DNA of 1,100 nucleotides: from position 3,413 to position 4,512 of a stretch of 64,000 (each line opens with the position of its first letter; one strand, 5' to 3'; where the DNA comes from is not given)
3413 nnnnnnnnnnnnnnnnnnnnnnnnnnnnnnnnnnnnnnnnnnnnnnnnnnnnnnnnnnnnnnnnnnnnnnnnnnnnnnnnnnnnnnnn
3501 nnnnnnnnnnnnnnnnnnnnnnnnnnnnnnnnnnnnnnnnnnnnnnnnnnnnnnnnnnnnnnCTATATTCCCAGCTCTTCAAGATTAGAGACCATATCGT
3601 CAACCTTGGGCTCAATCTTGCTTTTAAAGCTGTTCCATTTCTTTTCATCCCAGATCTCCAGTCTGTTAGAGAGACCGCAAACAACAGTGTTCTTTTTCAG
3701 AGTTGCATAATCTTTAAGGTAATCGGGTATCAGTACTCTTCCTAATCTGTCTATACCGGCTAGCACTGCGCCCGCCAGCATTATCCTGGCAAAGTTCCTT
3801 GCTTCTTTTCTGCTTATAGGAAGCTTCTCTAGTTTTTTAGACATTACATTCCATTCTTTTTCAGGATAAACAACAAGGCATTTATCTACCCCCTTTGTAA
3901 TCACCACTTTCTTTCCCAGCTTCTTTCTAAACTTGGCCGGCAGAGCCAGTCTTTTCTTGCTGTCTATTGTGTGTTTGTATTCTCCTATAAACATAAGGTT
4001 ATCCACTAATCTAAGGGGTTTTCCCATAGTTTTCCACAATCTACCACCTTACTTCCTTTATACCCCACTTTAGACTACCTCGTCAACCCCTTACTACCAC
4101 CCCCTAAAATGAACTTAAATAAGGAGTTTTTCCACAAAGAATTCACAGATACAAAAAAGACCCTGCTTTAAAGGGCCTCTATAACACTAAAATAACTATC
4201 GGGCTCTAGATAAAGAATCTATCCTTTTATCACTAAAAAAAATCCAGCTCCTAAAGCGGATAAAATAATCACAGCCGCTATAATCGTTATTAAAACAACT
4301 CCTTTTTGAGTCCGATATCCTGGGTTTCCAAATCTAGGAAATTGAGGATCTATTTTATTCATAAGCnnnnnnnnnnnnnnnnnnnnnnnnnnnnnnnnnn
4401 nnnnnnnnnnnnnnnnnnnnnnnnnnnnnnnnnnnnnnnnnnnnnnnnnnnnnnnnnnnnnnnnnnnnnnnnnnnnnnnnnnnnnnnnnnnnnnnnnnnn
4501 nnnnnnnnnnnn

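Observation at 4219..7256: Membrane-anchored Hsp100/Clp-like unfoldase in a tightly coupled three-gene membrane module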

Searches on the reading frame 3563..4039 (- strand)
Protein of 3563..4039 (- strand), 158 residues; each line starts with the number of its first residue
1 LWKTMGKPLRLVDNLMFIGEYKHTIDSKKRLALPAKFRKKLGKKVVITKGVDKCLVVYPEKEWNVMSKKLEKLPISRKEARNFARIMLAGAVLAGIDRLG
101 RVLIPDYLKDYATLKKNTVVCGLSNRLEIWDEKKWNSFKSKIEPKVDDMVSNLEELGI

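Call 3: search_protein_families(library=pfam, proteins=[window:3563-4039:-], max_evalue=0.01)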
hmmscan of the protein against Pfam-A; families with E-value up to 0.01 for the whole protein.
window:3563-4039:- (158 aa): 1 family
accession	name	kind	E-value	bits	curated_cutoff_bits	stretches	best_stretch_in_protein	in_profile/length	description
PF02381.23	MraZ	-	3.9e-36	123.3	23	2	16-85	1-71/72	MraZ protein, putative antitoxin-like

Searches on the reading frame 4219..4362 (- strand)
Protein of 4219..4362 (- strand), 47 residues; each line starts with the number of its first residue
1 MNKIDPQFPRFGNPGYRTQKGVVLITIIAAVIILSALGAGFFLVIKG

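Call 3: search_protein_families(library=pfam, proteins=[window:4219-4362:-], max_evalue=0.01)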
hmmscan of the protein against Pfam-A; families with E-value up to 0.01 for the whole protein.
window:4219-4362:- (47 aa): 0 families

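Call 4: search_protein_families(library=ncbifam, proteins=[window:4219-4362:-], max_evalue=0.01)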
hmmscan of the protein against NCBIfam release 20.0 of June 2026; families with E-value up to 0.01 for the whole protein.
window:4219-4362:- (47 aa): 0 families
